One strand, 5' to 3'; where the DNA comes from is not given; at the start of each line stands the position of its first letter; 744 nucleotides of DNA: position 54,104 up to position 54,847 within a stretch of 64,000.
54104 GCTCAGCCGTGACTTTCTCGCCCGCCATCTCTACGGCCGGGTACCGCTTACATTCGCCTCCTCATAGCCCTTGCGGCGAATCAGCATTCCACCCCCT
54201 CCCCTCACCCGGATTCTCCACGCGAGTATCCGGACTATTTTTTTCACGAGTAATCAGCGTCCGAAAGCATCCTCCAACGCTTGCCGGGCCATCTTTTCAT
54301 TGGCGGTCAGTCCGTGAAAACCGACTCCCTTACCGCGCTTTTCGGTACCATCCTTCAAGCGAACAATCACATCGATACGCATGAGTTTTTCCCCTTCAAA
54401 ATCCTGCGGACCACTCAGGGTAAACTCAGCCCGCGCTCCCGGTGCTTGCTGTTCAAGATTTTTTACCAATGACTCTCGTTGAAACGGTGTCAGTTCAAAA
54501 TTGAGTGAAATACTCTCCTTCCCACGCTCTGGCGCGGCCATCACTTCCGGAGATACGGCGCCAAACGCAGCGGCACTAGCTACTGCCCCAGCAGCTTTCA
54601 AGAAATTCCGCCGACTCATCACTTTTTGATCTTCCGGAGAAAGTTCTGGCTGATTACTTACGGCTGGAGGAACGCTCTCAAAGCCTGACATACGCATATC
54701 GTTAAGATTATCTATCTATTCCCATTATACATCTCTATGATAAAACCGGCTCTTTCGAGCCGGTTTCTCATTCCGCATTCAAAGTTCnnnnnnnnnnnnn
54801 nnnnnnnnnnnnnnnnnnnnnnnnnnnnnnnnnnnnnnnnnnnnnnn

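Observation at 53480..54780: Convergent accessory gene pair inserted between fusA and tuf, one gene carrying a canonical Tat signal peptide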

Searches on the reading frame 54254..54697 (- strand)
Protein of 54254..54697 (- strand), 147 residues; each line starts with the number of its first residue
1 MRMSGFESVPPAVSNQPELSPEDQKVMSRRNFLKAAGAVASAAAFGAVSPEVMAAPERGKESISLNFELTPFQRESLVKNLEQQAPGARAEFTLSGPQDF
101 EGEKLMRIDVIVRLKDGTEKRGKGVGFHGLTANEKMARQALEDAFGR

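Call 3: search_protein_families(library=pfam, proteins=[window:54254-54697:-], max_evalue=1)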
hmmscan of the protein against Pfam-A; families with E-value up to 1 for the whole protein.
window:54254-54697:- (147 aa): 2 families
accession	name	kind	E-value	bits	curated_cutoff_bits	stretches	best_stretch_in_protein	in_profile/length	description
PF10518.14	TAT_signal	-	4.6e-06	26.7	22.7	1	27-46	2-21/21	TAT (twin-arginine translocation) pathway signal sequence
PF10399.14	UCR_Fe-S_N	-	0.075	12.9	24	1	20-47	2-29/41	Ubiquitinol-cytochrome C reductase Fe-S subunit TAT signal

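Call 7: find_homologous_proteins(query=window:54257-54619:-, max_evalue=0.01)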
Query seq(121 aa) (121 aa): 9 proteins with E <= 0.01 among 27 candidates.
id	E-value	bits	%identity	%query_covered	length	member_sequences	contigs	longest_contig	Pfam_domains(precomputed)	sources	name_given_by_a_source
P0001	2.1e-66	239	96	100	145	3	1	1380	PF10518.15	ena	-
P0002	2.5e-63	229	89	100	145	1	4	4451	PF10518.15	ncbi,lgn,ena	-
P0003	3.9e-61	222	86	100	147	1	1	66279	PF10518.15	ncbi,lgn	-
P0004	2.3e-51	190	76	100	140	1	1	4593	PF10518.15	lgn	-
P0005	6.2e-49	183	76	100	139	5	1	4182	PF10518.15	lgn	-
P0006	1.4e-47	178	74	100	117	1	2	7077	-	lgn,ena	-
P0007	3.8e-32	129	60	98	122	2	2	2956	PF10518.15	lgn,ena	-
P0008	5.7e-27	112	53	98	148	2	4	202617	-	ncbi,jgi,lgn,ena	-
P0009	4.6e-21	93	69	59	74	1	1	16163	-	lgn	-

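Call 10: find_encoding_contigs(protein=P0003, flank=6000, max_places=3)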
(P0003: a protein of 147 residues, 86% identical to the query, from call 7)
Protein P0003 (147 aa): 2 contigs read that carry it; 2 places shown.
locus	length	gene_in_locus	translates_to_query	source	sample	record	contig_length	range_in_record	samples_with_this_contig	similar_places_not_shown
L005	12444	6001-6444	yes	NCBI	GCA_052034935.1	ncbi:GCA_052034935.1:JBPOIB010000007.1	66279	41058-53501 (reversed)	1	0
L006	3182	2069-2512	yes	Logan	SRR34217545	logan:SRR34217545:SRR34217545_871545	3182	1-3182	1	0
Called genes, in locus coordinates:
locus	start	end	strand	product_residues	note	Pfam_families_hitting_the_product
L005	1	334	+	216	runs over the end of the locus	PF01726:LexA_DNA_bind, PF00717:Peptidase_S24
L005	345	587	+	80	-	PF09932:DUF2164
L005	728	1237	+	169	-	PF02600:DsbB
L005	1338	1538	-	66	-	-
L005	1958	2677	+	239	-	PF02163:Peptidase_M50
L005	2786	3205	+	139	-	PF00164:Ribosom_S12_S23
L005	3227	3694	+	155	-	PF00177:Ribosomal_S7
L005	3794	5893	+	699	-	PF00009:GTP_EFTU, PF03144:GTP_EFTU_D2, PF22042:EF-G_D2, PF14492:EFG_III, PF16658:RF3_C (weak), PF03764:EFG_IV, PF00679:EFG_C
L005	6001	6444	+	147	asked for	PF10518:TAT_signal (weak)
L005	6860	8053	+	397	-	PF00009:GTP_EFTU, PF03144:GTP_EFTU_D2, PF03143:GTP_EFTU_D3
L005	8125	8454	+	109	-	PF00338:Ribosomal_S10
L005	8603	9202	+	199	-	PF00297:Ribosomal_L3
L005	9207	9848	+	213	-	PF00573:Ribosomal_L4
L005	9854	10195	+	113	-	PF00276:Ribosomal_L23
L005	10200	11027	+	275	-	PF00181:Ribosomal_L2_N, PF03947:Ribosomal_L2_C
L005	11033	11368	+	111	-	PF00203:Ribosomal_S19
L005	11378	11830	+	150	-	PF00237:Ribosomal_L22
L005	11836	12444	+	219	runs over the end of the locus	PF07650:KH_2, PF00189:Ribosomal_S3_C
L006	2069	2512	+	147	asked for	PF10518:TAT_signal (weak)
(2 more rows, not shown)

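Call 11: find_encoding_contigs(protein=P0008, flank=6000, max_places=4)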
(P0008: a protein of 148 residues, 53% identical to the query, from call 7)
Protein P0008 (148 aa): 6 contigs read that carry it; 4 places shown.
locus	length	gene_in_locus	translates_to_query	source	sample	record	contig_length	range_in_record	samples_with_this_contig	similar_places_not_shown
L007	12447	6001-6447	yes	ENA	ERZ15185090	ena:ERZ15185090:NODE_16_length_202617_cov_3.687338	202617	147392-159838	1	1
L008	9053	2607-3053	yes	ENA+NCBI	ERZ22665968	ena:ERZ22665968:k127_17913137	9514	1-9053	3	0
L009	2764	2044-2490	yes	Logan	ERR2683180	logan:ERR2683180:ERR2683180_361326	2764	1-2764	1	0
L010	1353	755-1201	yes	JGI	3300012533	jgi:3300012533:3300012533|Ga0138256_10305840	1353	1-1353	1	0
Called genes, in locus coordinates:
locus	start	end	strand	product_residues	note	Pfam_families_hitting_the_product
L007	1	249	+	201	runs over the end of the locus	PF00334:NDK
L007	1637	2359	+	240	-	PF02163:Peptidase_M50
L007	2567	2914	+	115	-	PF00164:Ribosom_S12_S23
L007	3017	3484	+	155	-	PF00177:Ribosomal_S7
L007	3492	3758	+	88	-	PF07866:DUF1653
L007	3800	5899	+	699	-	PF00009:GTP_EFTU, PF03144:GTP_EFTU_D2, PF22042:EF-G_D2, PF14492:EFG_III, PF16658:RF3_C (weak), PF03764:EFG_IV, PF00679:EFG_C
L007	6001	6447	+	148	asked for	-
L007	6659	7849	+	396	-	PF00009:GTP_EFTU, PF03144:GTP_EFTU_D2, PF03143:GTP_EFTU_D3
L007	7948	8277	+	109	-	PF00338:Ribosomal_S10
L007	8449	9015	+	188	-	PF00297:Ribosomal_L3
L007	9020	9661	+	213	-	PF00573:Ribosomal_L4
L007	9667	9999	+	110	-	PF00276:Ribosomal_L23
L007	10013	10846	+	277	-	PF00181:Ribosomal_L2_N, PF03947:Ribosomal_L2_C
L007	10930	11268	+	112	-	PF00203:Ribosomal_S19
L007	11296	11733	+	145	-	PF00237:Ribosomal_L22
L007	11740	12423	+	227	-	PF07650:KH_2, PF00189:Ribosomal_S3_C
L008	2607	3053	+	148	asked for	-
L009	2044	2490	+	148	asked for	-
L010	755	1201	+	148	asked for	-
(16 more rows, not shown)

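Call 14: find_related_loci(query=A1, collection=genome_contigs, flank=10000)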
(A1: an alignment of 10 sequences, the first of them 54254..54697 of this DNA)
Query A1 (147 aa) in genome_contigs; peptide patterns used: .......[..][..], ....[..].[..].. (x = any residue, [..] = any of these).
22 stretches matched a pattern; 2 encode a relative of the query (tblastn E <= 1e-3); 2 distinct loci.
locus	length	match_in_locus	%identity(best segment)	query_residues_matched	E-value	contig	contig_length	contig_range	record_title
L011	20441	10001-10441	79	3-147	6e-67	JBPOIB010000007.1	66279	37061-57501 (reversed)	MAG: Candidatus Moraniibacteriota bacterium isolate MAG_655 c_000000434178, whole genome shotgun sequence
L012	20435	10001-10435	74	3-147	7e-62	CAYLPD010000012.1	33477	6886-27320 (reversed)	MAG TPA_asm: uncultured Bdellovibrionales bacterium isolate SRP170004_co1_27 genome assembly, contig: NODE_1812_length_3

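Call 25: search_protein_families(library=phrogs, proteins=[window:54257-54697:-], max_evalue=1)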
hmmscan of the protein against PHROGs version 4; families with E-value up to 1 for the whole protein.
window:54257-54697:- (147 aa): 1 family
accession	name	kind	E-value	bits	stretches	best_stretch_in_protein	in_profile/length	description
phrog_33467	-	unknown function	0.14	12.9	1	46-74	30-56/58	-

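Call 26: search_protein_families(library=ncbifam, proteins=[window:54257-54697:-], max_evalue=1)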
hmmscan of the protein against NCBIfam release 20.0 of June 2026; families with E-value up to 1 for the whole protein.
window:54257-54697:- (147 aa): 4 families
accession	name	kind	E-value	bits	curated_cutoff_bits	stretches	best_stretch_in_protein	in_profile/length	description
TIGR01409.1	TAT_signal_seq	domain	4.9e-06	26.7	16.7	1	28-54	2-29/29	twin-arginine translocation signal domain-containing protein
TIGR02811.1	formate_TAT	hypoth_equivalog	1.9e-05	24.9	48.45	1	23-57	5-39/66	formate dehydrogenase region TAT target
NF012032.0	PRK15488.1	equivalog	0.042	11.8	694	1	27-58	3-34/759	thiosulfate reductase PhsA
TIGR04519.1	MoCo_extend_TAT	equivalog_domain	0.081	12.9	20.6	1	17-34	25-45/45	TAT-variant-translocated molybdopterin oxidoreductase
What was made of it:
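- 54536..54691 (-): Predicted Tat signal peptide: 24-aa conserved n-extension (GFE...SPEDQxV), SRRNFLK (54596-54616), Ala/Gly-rich h-region, predicted VMA|AP cleavage site. Pfam PF10518 and TIGR01409 above cut-off (calls 3, 26).
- On Tat signal peptide (PF10518 / TIGR01409): TIGR01409 scores 26.7 bits against 16.7 (calls 3, 26).
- Closest known: TIGR02811 'formate dehydrogenase region TAT target'. Same: Best NCBIfam hit apart from the signal model itself (E 1.9e-5; call 26).
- Checked: TIGR01409 scores 26.7 bits against a cut-off of 16.7 (call 26).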

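Call 27: search_protein_families(library=padloc, proteins=[window:54257-54697:-], max_evalue=1)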
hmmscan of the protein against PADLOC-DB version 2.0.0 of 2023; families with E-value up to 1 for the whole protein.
window:54257-54697:- (147 aa): 0 families

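Call 31: find_homologous_proteins(query=A1, max_evalue=0.01)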
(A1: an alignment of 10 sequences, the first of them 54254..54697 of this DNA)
Query A1 (10 sequences) (147 aa, profile of the alignment): 12 proteins with E <= 0.01 among 8000 candidates.
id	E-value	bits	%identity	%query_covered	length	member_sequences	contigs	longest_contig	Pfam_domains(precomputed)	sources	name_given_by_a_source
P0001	2.8e-74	266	97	99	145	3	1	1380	PF10518.15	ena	-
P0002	3.3e-74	265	89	99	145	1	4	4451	PF10518.15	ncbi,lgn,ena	-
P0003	6.5e-72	258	79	99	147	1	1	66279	PF10518.15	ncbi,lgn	-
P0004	1.4e-69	250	72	99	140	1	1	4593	PF10518.15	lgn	-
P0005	2.2e-69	250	74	93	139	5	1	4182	PF10518.15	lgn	-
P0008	2.7e-62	227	52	97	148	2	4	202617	-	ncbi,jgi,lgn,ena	-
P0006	6.7e-61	222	74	82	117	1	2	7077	-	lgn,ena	-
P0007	5.3e-55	203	60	81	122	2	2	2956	PF10518.15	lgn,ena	-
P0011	1.5e-51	192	55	97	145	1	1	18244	PF10518.15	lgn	-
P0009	2.6e-31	126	69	48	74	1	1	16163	-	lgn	-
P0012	1.0e-20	92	46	99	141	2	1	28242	PF10518.15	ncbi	ncbi:MAG: twin-arginine translocation signal domain-containing protein [Candidatus Moraniibacteriota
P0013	2.1e-9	55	48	38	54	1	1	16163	-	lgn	-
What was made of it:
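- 54254..54691 (-): Tat-signal small protein gene (145 aa from MSGFE; an alternative ATG at 54697 gives 147 aa). 12-member family (calls 7, 31).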

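Call 32: find_encoding_contigs(protein=P0012, flank=10000, max_places=2)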
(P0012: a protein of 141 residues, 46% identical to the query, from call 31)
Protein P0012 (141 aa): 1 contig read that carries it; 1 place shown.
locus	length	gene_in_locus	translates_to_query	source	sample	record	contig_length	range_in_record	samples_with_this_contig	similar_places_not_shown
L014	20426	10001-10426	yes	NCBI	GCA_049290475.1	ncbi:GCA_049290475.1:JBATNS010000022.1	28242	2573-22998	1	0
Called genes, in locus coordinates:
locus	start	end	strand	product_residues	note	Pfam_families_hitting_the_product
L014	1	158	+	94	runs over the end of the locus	-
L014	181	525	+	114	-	-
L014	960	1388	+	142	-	-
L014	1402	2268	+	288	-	PF02424:ApbE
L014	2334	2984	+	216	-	PF01726:LexA_DNA_bind, PF00717:Peptidase_S24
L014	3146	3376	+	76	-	PF04070:DUF378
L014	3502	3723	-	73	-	-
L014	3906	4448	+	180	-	PF02600:DsbB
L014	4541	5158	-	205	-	-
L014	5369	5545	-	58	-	PF00830:Ribosomal_L28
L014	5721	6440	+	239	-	PF02163:Peptidase_M50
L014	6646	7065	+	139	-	PF00164:Ribosom_S12_S23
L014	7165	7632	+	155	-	PF00177:Ribosomal_S7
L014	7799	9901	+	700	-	PF00009:GTP_EFTU, PF22042:EF-G_D2, PF03144:GTP_EFTU_D2, PF14492:EFG_III, PF16658:RF3_C (weak), PF03764:EFG_IV, PF00679:EFG_C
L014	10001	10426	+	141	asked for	PF10518:TAT_signal (weak)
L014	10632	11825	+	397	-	PF00009:GTP_EFTU, PF03144:GTP_EFTU_D2, PF03143:GTP_EFTU_D3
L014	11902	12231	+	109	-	PF00338:Ribosomal_S10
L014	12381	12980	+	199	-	PF00297:Ribosomal_L3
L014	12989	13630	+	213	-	PF00573:Ribosomal_L4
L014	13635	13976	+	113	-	PF00276:Ribosomal_L23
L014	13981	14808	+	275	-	PF00181:Ribosomal_L2_N, PF03947:Ribosomal_L2_C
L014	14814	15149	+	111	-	PF00203:Ribosomal_S19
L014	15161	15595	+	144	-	PF00237:Ribosomal_L22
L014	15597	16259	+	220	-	PF07650:KH_2, PF00189:Ribosomal_S3_C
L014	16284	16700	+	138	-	PF00252:Ribosomal_L16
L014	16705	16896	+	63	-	PF00831:Ribosomal_L29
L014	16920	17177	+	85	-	PF00366:Ribosomal_S17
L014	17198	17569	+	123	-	PF00238:Ribosomal_L14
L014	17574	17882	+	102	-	PF00467:KOW (weak), PF17136:ribosomal_L24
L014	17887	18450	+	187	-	PF00281:Ribosomal_L5, PF00673:Ribosomal_L5_C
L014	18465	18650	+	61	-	PF00253:Ribosomal_S14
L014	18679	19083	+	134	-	PF00410:Ribosomal_S8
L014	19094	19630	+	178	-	PF00347:Ribosomal_L6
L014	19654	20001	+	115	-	PF00861:Ribosomal_L18p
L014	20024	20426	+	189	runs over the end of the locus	PF00333:Ribosomal_S5, PF03719:Ribosomal_S5_C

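Call 33: find_encoding_contigs(protein=P0011, flank=10000, max_places=2)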
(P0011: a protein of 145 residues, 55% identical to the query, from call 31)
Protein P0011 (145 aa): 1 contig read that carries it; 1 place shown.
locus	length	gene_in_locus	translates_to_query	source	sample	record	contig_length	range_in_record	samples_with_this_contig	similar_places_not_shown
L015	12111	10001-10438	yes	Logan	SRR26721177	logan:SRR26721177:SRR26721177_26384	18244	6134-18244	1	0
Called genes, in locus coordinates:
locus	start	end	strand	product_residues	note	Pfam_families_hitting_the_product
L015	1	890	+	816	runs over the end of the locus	PF13191:AAA_16 (faint), PF13401:AAA_22 (faint), PF20720:nSTAND3 (faint), PF07724:AAA_2, PF00004:AAA, PF07728:AAA_5 (weak), PF10431:ClpB_D2-small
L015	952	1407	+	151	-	PF22811:Zn_ribbon_NrdR, PF03477:ATP-cone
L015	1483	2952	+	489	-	PF13567:DUF4131 (weak), PF03772:Competence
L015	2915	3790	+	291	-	PF00753:Lactamase_B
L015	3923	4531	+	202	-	PF00334:NDK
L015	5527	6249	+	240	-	PF02163:Peptidase_M50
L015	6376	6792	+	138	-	PF00164:Ribosom_S12_S23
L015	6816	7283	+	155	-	PF00177:Ribosomal_S7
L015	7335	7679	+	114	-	-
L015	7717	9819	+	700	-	PF00009:GTP_EFTU, PF22042:EF-G_D2, PF03144:GTP_EFTU_D2, PF14492:EFG_III, PF16658:RF3_C (weak), PF03764:EFG_IV, PF00679:EFG_C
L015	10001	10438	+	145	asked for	PF10518:TAT_signal (weak)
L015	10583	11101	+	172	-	-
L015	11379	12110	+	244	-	?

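Call 35: search_protein_families(library=pfam, proteins=[L015:10583-11098:+, L012:10670-13063:+, L012:13111-13974:+, L012:13983-14918:+, L012:14927-15910:+, L015:7335-7676:+], max_evalue=0.1)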
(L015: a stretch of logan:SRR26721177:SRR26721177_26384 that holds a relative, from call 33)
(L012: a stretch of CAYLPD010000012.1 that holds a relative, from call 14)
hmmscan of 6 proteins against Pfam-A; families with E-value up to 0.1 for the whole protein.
L015:10583-11098:+ (172 aa): 0 families

L012:10670-13063:+ (798 aa): 4 families
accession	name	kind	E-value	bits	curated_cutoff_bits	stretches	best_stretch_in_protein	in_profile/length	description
PF17957.7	Big_7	-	6e-14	52.9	24.1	1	314-380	3-70/70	Bacterial Ig domain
PF19077.6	Big_13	-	0.0066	17.3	27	1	339-399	38-100/102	Bacterial Ig-like domain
PF13750.12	Big_3_3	-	0.016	15.4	27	1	362-410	3-49/157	Bacterial Ig-like domain (group 3)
PF25077.1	DUF7800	-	0.076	13.6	27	0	422-485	15-75/89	Domain of unknown function (DUF7800)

L012:13111-13974:+ (288 aa): 0 families

L012:13983-14918:+ (312 aa): 0 families

L012:14927-15910:+ (328 aa): 0 families

L015:7335-7676:+ (114 aa): 0 families

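Call 39: predict_structure(alignment_id=A1)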
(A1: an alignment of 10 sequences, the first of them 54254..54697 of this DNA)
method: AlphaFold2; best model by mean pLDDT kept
length: 147 residues; sequences in the alignment: 10
mean_pLDDT: 74.6   pTM: 0.55
mean pLDDT of the five models: 74.6, 73.5, 72.6, 72.4, 71.8
residues with pLDDT >= 90: 81; 70-90: 4; 50-70: 26; < 50: 36
segments of 3 or more residues with pLDDT < 50: 1-8, 11-15, 37-51, 56-58
pLDDT, mean of each block of 10 residues (from residue 1): 44 47 53 48 42 50 88 93 93 95 95 94 95 96 90
secondary structure, 60 per line:
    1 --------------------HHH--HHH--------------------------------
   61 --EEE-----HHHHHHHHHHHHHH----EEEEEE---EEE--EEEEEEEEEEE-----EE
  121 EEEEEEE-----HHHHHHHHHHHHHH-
elements in order: E63-65 H71-84 E89-94 E98-100 E103-113 E119-127 H133-146
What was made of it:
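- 54257..54535 (-): Mature domain, about 93 aa, beta-alpha-beta-beta-beta-alpha sandwich. AF2 gives pLDDT 88-96 for residues 61-147 (call 39).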

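Call 47: fold_search(model_id=the predicted structure, library=pdb)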
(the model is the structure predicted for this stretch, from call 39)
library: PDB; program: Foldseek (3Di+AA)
matches with E <= 10: 1388; with E <= 0.001: 3
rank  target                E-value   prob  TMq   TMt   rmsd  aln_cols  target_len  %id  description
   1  7rxu                  2.4e-04  0.99  0.28  0.31   8.1       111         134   14  Crystal structure of Cj1090c (released 2022-08-31)
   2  5mmj_y                4.0e-04  1.00  0.37  0.44   3.9        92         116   16  Structure of the small subunit of the chloroplast ribosome (released 2017-01-11)
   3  8rjw_F                8.8e-04  0.99  0.24  0.22   7.1        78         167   18  Human RAD52 open ring - ssDNA complex (released 2024-04-24)
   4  8rjw_G                1.2e-03  0.97  0.22  0.23   6.8        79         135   19  Human RAD52 open ring - ssDNA complex (released 2024-04-24)
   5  5npg_MODEL_1_A        1.3e-03  1.00  0.33  0.51   5.3        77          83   21  Solution structure of Drosophila melanogaster Loquacious dsRBD1 (released 2017-10-04)
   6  8rjw_C                1.5e-03  0.96  0.21  0.21   6.8        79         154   19  Human RAD52 open ring - ssDNA complex (released 2024-04-24)
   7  8rjw_E                1.6e-03  0.96  0.22  0.20   6.8        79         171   19  Human RAD52 open ring - ssDNA complex (released 2024-04-24)
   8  8ril_A                1.6e-03  0.91  0.21  0.24  13.0        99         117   16  Human RAD52 closed ring conformation (released 2024-04-24)
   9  8rjw_A                1.7e-03  0.91  0.23  0.28   7.6        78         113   19  Human RAD52 open ring - ssDNA complex (released 2024-04-24)
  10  8rj3_H                1.8e-03  1.00  0.28  0.36   5.6        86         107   22  Human RAD52 open ring conformation (released 2024-04-24)
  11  8rjw_B                1.9e-03  0.96  0.21  0.21   6.9        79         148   19  Human RAD52 open ring - ssDNA complex (released 2024-04-24)
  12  8rjw_D                1.9e-03  0.96  0.22  0.19   6.9        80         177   19  Human RAD52 open ring - ssDNA complex (released 2024-04-24)
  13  8bjm_B                2.5e-03  0.96  0.23  0.19   6.6        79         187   19  Human full length RAD52 undecamer. (released 2023-11-15)
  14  5jrb_A                2.7e-03  0.96  0.23  0.20   6.6        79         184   19  Rad52(1-212) K102A/K133A/E202A mutant (released 2016-08-10)
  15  8bjm_A                2.7e-03  0.96  0.23  0.20   6.6        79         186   19  Human full length RAD52 undecamer. (released 2023-11-15)
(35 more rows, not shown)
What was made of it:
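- On HPF/YfiA (Ribosomal_S30AE, PF02482): Unrelated folds of similar shape (LptE-like, RAD52, dsRBD) score equally well (call 47).
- Closest known: HPF / YfiA / protein Y N-terminal domain. Same: Foldseek hits include 5mmj_y, 2ywq_A (TMt 0.56), 8fmw_W and the Loqs dsRBD (call 47).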

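Call 87: search_solved_structures(query=A1, max_evalue=5)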
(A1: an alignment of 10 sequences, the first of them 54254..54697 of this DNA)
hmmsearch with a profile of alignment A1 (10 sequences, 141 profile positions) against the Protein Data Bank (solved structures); distinct sequences matched with E-value up to 5: 4.
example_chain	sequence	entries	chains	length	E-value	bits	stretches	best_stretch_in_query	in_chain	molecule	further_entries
8c29_U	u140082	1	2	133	0.08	16.1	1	15-52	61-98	Photosystem II 5 kDa protein, chloroplastic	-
2dnz_A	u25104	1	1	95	0.56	13.3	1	101-137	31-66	Probable RNA-binding protein 23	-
7mjv_A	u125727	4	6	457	0.77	12.9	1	70-102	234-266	tRNA-2-methylthio-N(6)-dimethylallyladenosine synthase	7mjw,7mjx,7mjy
7mjz_A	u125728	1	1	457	0.78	12.9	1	70-102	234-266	tRNA-2-methylthio-N(6)-dimethylallyladenosine synthase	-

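Call 107: list_cluster_members(proteins=[P0010, window:54257-54691:-, P0008, P0002])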
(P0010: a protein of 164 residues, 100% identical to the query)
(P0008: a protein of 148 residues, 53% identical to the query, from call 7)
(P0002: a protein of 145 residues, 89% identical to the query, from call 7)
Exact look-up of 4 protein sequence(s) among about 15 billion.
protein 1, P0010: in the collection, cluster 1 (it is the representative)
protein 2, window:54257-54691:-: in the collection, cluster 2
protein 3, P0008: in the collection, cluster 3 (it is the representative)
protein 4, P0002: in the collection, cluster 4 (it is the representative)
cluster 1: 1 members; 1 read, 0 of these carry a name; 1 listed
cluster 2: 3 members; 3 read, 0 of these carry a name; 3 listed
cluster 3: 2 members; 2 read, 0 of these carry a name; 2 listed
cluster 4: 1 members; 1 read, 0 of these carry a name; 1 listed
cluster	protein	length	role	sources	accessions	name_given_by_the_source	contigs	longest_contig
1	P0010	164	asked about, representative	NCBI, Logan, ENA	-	-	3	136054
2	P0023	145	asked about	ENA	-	-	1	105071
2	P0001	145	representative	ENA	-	-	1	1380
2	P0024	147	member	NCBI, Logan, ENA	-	-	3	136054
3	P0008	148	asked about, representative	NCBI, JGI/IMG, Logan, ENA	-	-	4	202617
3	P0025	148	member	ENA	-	-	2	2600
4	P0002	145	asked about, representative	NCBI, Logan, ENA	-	-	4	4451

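Call 110: find_related_loci(query=A1, collection=viral_contigs, flank=5000)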
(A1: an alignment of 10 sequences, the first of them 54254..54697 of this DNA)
Query A1 (147 aa) in viral_contigs; peptide patterns used: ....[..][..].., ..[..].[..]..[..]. (x = any residue, [..] = any of these).
18 stretches matched a pattern, but none encodes a relative of the query by tblastn (E <= 1e-3).
